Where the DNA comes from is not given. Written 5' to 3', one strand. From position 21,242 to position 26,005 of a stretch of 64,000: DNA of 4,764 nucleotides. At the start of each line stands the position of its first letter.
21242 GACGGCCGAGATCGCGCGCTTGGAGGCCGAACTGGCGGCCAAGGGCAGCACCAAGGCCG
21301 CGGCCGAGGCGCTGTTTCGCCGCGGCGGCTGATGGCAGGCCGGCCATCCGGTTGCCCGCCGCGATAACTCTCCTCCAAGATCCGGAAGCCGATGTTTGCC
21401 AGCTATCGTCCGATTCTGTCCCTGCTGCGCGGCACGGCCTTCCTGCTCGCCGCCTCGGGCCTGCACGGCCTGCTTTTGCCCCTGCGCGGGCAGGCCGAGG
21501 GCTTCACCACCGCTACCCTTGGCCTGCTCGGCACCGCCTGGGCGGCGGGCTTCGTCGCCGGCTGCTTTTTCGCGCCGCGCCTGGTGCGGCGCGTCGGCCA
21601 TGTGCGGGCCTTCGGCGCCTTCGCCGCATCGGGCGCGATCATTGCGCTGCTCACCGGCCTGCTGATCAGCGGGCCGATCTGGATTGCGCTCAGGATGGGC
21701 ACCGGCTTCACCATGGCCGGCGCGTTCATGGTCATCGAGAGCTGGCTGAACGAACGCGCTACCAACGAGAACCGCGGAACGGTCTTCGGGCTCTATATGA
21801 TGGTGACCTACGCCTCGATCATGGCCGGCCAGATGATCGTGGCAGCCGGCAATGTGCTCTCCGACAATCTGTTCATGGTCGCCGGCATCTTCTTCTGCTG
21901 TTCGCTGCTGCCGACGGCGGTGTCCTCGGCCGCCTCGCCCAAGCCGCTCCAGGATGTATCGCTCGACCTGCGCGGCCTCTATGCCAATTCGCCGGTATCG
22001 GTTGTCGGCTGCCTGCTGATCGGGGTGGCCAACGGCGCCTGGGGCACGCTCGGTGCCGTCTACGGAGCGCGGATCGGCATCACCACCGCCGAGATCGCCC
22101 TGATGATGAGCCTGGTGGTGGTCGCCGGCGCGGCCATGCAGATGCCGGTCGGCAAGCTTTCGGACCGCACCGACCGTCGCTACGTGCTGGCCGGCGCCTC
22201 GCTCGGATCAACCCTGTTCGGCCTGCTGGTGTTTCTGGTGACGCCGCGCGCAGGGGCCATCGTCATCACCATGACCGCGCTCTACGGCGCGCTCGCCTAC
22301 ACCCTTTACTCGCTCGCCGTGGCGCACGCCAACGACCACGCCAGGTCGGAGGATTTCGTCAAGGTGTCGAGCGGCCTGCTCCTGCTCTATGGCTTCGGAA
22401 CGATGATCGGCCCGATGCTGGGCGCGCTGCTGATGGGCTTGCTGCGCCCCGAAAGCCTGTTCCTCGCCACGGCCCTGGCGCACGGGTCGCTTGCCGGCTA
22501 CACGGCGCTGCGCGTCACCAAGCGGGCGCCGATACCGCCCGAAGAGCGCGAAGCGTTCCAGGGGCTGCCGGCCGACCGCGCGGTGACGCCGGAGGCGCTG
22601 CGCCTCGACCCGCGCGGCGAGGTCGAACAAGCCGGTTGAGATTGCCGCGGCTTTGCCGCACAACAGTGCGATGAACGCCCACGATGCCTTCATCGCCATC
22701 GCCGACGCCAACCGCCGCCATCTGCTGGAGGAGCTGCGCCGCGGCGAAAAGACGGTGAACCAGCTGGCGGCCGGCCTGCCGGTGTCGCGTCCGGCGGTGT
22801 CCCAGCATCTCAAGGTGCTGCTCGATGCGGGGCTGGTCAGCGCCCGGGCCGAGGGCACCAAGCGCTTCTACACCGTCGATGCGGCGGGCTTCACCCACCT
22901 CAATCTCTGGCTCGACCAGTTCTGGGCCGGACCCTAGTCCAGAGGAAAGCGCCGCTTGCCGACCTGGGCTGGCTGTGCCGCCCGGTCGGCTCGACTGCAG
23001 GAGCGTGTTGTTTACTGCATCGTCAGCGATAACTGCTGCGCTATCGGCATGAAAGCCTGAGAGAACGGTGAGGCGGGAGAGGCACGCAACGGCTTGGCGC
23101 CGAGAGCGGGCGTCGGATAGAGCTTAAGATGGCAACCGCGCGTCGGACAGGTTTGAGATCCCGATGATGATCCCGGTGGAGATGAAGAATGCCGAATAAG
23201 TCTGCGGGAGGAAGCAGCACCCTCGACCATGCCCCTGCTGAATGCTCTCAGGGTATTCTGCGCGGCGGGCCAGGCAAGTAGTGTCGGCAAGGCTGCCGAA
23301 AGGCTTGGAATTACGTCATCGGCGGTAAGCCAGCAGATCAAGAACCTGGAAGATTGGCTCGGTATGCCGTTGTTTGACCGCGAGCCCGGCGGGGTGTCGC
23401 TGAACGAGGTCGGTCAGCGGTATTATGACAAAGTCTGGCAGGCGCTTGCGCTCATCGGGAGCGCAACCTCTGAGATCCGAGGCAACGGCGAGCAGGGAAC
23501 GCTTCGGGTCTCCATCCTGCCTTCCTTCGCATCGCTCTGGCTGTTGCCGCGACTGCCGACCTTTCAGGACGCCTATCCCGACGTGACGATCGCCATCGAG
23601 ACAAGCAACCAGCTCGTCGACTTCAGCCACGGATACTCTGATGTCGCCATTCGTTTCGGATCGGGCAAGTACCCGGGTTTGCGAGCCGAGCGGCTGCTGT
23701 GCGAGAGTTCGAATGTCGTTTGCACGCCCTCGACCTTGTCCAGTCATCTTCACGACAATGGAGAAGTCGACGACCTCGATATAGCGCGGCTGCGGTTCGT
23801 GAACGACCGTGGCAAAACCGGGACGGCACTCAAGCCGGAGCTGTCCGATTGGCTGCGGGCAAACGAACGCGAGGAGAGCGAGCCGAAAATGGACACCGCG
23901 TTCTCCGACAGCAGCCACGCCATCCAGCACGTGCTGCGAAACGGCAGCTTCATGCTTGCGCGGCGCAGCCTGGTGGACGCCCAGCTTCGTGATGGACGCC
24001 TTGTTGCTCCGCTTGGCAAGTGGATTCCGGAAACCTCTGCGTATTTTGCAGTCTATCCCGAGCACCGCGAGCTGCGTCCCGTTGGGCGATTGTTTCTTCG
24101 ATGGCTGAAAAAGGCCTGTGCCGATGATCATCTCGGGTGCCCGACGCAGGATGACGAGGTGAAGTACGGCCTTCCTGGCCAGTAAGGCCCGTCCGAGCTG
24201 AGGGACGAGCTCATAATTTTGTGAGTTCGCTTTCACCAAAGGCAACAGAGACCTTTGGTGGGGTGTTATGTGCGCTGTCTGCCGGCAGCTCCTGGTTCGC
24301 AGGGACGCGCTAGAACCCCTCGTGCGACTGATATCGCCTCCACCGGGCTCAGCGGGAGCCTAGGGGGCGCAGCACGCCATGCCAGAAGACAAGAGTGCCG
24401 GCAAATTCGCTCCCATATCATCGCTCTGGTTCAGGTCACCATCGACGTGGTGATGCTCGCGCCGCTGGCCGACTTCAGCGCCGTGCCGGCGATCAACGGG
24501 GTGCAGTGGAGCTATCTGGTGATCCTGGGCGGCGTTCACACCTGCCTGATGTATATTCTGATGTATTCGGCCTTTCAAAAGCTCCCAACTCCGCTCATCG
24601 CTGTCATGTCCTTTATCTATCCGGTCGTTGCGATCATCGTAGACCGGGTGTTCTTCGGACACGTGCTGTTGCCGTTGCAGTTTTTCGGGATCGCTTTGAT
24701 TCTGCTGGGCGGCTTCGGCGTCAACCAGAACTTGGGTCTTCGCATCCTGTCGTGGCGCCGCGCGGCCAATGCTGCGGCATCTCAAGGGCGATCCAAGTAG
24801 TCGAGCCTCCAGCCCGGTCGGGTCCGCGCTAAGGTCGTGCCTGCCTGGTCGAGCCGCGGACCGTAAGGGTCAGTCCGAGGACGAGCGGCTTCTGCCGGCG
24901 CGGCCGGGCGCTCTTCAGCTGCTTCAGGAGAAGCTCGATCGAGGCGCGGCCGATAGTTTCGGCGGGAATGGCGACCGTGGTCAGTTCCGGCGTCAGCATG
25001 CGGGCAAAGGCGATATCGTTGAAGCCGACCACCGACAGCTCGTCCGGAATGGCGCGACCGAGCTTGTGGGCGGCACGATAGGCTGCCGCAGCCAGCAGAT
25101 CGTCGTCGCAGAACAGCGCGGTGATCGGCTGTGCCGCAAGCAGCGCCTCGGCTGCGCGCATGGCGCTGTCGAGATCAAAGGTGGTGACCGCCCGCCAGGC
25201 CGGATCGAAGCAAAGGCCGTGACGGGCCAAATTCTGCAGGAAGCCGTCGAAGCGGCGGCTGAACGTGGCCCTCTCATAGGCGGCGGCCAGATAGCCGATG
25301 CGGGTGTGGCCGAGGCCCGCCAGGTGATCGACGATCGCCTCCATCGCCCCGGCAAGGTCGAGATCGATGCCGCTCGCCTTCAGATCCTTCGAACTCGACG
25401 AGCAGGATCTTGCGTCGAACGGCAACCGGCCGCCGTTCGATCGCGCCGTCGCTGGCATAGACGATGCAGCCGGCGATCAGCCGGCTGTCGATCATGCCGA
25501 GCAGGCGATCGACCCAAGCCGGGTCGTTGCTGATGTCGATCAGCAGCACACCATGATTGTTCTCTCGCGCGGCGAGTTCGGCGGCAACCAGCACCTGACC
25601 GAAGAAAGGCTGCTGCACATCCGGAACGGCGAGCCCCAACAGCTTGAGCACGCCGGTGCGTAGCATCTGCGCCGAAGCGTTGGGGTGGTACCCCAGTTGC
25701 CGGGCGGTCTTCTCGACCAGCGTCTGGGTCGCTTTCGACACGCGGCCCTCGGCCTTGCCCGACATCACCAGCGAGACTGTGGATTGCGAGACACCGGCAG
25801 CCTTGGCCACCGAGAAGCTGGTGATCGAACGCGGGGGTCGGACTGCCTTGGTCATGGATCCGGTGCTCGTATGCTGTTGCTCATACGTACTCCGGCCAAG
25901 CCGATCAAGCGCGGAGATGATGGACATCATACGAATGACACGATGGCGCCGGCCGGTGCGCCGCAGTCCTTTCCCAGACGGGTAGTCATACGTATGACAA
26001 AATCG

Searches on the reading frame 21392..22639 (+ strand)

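Call 11: search_protein_families(library=pfam, proteins=[window:21392-22639:+])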
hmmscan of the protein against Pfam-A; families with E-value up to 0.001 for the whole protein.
window:21392-22639:+ (415 aa): 1 family
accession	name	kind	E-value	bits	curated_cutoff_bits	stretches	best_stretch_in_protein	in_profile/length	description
PF07690.21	MFS_1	-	2.7e-23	82.9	33.4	2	207-388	6-187/347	Major Facilitator Superfamily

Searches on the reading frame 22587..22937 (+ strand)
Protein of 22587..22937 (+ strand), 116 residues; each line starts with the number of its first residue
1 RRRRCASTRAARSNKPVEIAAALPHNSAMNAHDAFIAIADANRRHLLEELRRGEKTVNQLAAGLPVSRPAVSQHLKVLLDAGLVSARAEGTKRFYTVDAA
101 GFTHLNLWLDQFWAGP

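Call 11: search_protein_families(library=pfam, proteins=[window:22587-22937:+])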
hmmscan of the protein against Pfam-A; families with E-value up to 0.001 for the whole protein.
window:22587-22937:+ (116 aa): 6 families
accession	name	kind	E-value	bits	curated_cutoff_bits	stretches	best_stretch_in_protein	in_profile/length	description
PF01022.26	HTH_5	-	2.8e-14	53.1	22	1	41-85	2-46/47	Bacterial regulatory protein, arsR family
PF12840.13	HTH_20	-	4e-11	43.1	27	1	39-84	2-48/51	Helix-turn-helix domain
PF12802.13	MarR_2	-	3.6e-08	33.9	27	1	45-93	9-60/61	MarR family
PF01978.25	TrmB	-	8.6e-06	26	25.6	1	50-99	18-67/68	Sugar-specific transcriptional regulator TrmB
PF13412.12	HTH_24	-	5.3e-05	23.2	21.9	1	40-84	2-47/48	Winged helix-turn-helix DNA-binding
PF25213.1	HVO_A0261_N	-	0.00014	22.1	35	1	39-89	9-58/86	HVO_A0261 N-terminal domain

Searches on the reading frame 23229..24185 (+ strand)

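Call 11: search_protein_families(library=pfam, proteins=[window:23229-24185:+])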
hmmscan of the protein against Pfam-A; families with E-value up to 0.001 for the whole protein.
window:23229-24185:+ (318 aa): 3 families
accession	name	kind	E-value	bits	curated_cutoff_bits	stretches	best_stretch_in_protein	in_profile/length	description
PF03466.25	LysR_substrate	-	2.6e-30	105.8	28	1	86-297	2-208/209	LysR substrate binding domain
PF00126.33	HTH_1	-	1.4e-20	73.4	26.6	1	4-63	1-60/60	Bacterial regulatory helix-turn-helix protein, lysR family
PF12840.13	HTH_20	-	0.0008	19.8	27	0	7-42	13-44/51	Helix-turn-helix domain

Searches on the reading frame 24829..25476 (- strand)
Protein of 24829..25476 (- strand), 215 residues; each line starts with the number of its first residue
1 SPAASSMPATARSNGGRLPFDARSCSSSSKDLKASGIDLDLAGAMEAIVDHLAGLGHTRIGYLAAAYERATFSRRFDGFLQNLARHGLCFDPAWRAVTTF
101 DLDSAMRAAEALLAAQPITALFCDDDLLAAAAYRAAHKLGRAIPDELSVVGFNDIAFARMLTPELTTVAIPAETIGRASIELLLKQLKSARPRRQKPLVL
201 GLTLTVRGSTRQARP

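Call 9: search_protein_families(library=pfam, proteins=[window:24829-25476:-])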
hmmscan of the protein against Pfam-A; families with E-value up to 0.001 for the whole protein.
window:24829-25476:- (215 aa): 3 families
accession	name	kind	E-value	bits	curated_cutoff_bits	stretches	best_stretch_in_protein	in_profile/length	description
PF13377.12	Peripla_BP_3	-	6.3e-36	124.4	26.5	1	49-210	1-167/167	Periplasmic binding protein-like domain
PF00532.27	Peripla_BP_1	-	7.6e-13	49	22.2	1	46-188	109-264/281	Periplasmic binding proteins and sugar binding domain of LacI family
PF13407.12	Peripla_BP_4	-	4.3e-05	23.6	35.1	1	45-188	111-255/258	Periplasmic binding protein domain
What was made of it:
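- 24829..25855 (-): LacI-family regulator gene, split in this window by one extra C at 25391 (N-terminal piece 25274-25855, C-terminal piece 24829-25476). Pfam finds LacI HTH plus Peripla_BP_3 (call 9).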

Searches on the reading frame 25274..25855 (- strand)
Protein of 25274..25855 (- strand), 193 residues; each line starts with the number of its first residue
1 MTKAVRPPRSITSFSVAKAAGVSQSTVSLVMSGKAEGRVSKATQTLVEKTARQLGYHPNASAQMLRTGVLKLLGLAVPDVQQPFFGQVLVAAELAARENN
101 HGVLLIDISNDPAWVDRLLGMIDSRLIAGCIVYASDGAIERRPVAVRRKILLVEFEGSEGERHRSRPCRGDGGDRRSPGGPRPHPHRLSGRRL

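Call 9: search_protein_families(library=pfam, proteins=[window:25274-25855:-])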
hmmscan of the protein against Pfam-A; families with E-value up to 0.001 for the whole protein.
window:25274-25855:- (193 aa): 1 family
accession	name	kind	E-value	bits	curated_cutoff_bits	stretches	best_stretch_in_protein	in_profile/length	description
PF00356.27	LacI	-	1.3e-13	51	27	1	16-59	5-46/46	Bacterial regulatory proteins, lacI family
